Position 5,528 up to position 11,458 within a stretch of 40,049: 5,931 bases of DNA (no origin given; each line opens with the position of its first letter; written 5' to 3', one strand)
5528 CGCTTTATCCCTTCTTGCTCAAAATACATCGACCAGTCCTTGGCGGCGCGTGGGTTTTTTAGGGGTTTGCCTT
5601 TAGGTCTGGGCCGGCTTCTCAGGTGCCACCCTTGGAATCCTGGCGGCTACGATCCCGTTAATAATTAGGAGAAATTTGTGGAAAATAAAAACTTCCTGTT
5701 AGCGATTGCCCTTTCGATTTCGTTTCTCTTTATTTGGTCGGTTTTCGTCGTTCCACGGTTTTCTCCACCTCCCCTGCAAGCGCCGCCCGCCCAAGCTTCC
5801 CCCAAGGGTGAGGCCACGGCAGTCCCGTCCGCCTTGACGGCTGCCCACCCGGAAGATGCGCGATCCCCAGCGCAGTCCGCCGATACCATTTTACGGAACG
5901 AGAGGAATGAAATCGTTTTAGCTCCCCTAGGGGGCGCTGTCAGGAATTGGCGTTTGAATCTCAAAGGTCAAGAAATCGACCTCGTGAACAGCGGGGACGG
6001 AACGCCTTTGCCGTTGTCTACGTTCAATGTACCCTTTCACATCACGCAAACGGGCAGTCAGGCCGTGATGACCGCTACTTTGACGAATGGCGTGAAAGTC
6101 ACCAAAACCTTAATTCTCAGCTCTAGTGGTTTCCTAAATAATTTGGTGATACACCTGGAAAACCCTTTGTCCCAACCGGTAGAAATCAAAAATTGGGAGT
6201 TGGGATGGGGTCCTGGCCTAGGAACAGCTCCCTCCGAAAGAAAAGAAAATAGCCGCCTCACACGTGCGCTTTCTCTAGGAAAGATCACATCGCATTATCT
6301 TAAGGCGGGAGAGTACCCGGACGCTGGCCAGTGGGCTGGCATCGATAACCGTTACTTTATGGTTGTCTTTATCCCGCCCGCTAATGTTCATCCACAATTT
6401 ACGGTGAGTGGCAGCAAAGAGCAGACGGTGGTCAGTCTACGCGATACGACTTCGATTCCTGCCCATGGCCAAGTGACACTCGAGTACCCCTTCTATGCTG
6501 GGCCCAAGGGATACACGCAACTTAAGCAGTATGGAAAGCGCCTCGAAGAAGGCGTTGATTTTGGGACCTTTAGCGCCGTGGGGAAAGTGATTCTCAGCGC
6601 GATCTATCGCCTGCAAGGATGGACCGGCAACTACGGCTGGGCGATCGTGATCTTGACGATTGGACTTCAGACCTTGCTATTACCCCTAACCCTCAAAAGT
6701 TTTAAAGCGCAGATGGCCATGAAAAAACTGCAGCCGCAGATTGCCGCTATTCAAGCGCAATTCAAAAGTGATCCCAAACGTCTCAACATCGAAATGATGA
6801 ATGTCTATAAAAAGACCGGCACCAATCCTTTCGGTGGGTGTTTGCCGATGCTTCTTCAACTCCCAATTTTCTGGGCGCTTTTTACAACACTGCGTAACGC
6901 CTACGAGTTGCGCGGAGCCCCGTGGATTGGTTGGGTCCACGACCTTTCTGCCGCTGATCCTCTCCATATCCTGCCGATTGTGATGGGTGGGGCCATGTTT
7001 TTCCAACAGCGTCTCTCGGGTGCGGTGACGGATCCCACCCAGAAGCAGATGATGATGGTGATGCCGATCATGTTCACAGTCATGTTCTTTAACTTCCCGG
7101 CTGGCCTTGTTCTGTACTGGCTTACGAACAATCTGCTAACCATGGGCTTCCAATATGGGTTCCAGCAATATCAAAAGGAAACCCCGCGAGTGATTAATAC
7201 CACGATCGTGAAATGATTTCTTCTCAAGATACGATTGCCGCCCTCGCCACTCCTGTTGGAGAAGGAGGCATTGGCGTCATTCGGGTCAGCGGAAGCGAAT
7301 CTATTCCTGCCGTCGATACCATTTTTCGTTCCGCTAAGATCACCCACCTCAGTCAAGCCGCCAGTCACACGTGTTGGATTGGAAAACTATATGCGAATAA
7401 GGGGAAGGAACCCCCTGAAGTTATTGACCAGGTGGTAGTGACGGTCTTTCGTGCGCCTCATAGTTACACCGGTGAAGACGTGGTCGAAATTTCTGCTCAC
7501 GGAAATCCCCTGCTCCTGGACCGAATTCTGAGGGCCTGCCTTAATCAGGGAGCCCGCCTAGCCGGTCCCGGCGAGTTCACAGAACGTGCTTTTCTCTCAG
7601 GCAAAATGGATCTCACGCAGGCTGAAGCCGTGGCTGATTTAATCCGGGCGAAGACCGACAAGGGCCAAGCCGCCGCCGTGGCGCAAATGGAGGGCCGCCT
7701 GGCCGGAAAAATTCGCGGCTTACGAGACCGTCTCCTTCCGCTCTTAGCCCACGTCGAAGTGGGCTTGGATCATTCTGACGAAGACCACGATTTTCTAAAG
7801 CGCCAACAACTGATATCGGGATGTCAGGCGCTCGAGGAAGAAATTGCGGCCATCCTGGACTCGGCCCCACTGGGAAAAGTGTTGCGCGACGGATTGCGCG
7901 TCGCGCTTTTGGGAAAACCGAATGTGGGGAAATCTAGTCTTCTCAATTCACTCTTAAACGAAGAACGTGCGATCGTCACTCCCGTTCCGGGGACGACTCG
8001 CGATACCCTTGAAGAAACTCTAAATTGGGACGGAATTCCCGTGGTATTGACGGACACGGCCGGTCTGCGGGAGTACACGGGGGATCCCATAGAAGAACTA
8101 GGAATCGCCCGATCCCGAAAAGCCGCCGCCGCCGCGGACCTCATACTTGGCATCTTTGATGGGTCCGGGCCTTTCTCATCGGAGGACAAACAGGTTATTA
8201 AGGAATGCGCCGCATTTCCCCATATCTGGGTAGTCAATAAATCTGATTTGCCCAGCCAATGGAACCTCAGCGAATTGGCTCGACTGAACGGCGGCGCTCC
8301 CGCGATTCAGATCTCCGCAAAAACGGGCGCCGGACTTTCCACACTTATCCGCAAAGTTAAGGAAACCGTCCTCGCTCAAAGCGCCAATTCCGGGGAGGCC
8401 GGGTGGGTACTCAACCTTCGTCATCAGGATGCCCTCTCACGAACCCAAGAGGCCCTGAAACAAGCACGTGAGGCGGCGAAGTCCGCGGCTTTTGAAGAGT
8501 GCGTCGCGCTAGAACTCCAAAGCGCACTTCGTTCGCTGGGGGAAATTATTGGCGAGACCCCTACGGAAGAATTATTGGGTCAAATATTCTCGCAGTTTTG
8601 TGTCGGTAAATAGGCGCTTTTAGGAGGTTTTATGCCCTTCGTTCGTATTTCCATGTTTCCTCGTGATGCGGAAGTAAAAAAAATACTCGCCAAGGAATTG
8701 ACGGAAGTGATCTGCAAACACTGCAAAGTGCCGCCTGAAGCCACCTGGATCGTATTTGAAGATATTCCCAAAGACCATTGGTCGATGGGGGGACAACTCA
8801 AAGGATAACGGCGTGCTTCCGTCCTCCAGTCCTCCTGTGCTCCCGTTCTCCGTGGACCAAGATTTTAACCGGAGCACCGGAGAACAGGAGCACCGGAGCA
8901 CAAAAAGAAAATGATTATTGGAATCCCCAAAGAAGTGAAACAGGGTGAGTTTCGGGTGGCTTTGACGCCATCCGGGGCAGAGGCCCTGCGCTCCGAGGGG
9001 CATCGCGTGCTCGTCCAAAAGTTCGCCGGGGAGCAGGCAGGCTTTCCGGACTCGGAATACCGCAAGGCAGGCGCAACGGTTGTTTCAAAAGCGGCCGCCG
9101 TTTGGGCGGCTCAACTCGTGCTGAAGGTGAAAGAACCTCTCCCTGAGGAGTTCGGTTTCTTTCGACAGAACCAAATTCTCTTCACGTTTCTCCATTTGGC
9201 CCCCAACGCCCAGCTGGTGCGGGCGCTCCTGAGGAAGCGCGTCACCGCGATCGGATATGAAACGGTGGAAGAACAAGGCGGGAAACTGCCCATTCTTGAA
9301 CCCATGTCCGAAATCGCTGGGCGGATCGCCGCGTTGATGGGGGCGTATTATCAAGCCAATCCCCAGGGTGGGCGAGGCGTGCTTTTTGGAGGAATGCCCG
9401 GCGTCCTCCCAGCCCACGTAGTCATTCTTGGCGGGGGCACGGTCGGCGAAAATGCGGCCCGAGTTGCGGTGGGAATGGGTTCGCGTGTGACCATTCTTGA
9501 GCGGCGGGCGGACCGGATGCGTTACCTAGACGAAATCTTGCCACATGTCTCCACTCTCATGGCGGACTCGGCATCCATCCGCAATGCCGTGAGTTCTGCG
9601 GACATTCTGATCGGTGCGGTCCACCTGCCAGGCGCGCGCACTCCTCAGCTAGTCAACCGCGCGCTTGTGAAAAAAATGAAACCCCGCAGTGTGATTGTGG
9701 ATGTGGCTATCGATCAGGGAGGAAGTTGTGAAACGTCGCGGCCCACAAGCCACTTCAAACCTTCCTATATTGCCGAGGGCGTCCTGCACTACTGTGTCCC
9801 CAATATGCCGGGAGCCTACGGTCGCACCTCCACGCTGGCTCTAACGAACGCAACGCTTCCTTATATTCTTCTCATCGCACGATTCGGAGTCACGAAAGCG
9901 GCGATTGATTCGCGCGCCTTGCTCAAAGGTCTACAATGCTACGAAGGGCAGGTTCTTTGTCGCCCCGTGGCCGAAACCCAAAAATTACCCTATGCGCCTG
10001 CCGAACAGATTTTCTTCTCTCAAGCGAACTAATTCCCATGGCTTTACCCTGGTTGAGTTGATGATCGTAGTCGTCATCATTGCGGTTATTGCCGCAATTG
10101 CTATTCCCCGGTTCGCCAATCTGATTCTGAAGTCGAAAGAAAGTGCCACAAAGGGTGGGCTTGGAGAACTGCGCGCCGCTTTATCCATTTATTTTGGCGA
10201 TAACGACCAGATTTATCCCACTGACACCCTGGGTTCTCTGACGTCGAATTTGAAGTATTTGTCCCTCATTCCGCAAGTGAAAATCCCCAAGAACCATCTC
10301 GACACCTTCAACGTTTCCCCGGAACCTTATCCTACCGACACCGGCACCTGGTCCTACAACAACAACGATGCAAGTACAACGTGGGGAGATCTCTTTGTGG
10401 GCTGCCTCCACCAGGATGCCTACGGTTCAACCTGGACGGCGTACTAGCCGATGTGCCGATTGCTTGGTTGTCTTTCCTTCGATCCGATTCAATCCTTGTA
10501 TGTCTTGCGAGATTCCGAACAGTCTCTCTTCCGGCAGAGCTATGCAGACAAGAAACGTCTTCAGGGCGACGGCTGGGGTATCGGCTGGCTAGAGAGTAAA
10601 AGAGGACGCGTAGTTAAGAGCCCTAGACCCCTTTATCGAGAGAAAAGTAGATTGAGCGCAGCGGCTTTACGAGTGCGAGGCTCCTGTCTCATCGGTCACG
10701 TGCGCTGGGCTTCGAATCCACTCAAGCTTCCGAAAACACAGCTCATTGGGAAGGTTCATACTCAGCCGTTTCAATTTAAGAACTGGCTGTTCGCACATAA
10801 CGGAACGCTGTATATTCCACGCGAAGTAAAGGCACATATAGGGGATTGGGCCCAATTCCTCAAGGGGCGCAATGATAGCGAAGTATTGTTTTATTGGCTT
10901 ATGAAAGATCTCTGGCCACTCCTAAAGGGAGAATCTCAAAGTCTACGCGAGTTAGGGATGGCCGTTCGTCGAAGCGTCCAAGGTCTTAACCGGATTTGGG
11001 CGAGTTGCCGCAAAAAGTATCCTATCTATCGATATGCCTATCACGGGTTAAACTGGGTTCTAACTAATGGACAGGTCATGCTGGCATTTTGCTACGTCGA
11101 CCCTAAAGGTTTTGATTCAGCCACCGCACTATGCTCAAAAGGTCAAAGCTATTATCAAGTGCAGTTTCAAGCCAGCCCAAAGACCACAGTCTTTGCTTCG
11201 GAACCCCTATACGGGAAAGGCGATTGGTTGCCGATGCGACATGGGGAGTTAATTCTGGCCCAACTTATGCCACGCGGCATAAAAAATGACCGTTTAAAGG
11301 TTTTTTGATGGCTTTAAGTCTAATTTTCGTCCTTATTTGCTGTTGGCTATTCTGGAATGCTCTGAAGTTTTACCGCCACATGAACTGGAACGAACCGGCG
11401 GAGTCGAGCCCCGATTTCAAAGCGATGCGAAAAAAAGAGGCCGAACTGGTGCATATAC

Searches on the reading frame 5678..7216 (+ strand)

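Call 8: search_protein_families(library=pfam, proteins=[window:5678-7216:+], max_evalue=0.001)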
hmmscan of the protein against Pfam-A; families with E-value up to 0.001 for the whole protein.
window:5678-7216:+ (512 aa): 2 families
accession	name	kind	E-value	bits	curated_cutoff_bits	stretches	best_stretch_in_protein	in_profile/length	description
PF02096.25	60KD_IMP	-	1.1e-58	198.2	35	1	319-494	1-160/163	60Kd inner membrane protein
PF14849.12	YidC_periplas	-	7.6e-19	69.1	24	1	123-305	84-280/283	YidC periplasmic domain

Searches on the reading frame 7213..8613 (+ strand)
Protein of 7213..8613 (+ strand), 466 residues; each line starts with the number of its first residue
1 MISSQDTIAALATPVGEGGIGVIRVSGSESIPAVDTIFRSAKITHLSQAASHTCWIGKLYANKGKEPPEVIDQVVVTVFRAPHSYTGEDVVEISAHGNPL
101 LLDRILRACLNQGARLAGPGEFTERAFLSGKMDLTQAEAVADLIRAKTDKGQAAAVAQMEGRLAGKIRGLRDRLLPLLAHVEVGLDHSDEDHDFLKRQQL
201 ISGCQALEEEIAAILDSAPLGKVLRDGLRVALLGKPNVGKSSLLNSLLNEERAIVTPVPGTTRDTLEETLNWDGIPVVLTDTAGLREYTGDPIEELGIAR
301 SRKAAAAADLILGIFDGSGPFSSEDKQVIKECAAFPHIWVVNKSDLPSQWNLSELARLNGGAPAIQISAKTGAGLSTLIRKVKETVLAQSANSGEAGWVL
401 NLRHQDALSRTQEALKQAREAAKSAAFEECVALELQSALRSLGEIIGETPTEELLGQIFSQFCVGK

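Call 8: search_protein_families(library=pfam, proteins=[window:7213-8613:+], max_evalue=0.001)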
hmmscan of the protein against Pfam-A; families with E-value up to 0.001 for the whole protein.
window:7213-8613:+ (466 aa): 7 families
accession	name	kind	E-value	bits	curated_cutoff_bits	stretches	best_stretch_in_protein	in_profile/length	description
PF12631.12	MnmE_helical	-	2.5e-56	191.6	40.1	1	134-463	1-211/211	MnmE helical domain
PF10396.14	TrmE_N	-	1.3e-40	138.7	29.8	1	7-131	1-117/117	GTP-binding protein TrmE N-terminus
PF01926.29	MMR_HSR1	-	1.6e-25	89.9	21.9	1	229-343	1-113/113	50S ribosome-binding GTPase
PF02421.24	FeoB_N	-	2.5e-08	34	27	1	229-380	2-154/156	Ferrous iron transport protein B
PF03193.22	RsgA_GTPase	-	2.9e-05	24.4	30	0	218-258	98-137/174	RsgA GTPase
PF04548.22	AIG1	-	0.0005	19.9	27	1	229-331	2-106/212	AIG1 family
PF00071.28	Ras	-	0.00077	19.5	21.6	0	230-385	2-159/162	Ras family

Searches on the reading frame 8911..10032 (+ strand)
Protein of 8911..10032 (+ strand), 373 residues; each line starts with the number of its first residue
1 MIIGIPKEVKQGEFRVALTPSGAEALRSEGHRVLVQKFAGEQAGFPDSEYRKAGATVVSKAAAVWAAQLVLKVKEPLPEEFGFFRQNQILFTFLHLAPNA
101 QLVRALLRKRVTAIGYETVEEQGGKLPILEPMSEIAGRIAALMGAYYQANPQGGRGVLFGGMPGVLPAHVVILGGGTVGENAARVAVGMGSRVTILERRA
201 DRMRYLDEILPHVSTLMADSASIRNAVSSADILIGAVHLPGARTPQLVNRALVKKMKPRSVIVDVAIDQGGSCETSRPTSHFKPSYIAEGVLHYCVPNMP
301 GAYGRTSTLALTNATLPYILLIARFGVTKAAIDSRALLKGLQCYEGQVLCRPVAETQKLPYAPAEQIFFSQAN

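Call 8: search_protein_families(library=pfam, proteins=[window:8911-10032:+], max_evalue=0.001)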
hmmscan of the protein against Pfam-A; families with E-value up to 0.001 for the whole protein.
window:8911-10032:+ (373 aa): 7 families
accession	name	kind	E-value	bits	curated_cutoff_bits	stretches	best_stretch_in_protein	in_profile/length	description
PF01262.27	AlaDh_PNT_C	-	4.2e-75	252.3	23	1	140-350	1-213/214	Alanine dehydrogenase/PNT, C-terminal domain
PF05222.21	AlaDh_PNT_N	-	5.9e-48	163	30.4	1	4-136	1-136/136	Alanine dehydrogenase/PNT, N-terminal domain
PF02826.25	2-Hacid_dh_C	-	6.3e-08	32.6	25.1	1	169-266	38-127/178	D-isomer specific 2-hydroxyacid dehydrogenase, NAD binding domain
PF01488.26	Shikimate_DH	-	3.8e-06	27.5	24.3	1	168-267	13-113/138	Shikimate / quinate 5-dehydrogenase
PF07992.20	Pyr_redox_2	-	1.5e-05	25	26.1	1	166-209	141-184/291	Pyridine nucleotide-disulphide oxidoreductase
PF00070.33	Pyr_redox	-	2.2e-05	25.3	22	1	169-208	1-40/82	Pyridine nucleotide-disulphide oxidoreductase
PF03807.23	F420_oxidored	-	0.00063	20.7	21.6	0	170-266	2-92/94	NADP oxidoreductase coenzyme F420-dependent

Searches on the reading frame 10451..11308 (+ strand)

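Call 8: search_protein_families(library=pfam, proteins=[window:10451-11308:+], max_evalue=0.001)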
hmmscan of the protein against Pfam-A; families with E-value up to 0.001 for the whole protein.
window:10451-11308:+ (285 aa): 2 families
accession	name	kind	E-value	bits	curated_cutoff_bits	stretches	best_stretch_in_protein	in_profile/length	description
PF13230.11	GATase_4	-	4.1e-16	59.2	23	1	29-270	26-248/272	Glutamine amidotransferases class-II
PF13522.11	GATase_6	-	1.5e-07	31.9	27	1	73-153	6-78/130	Glutamine amidotransferase domain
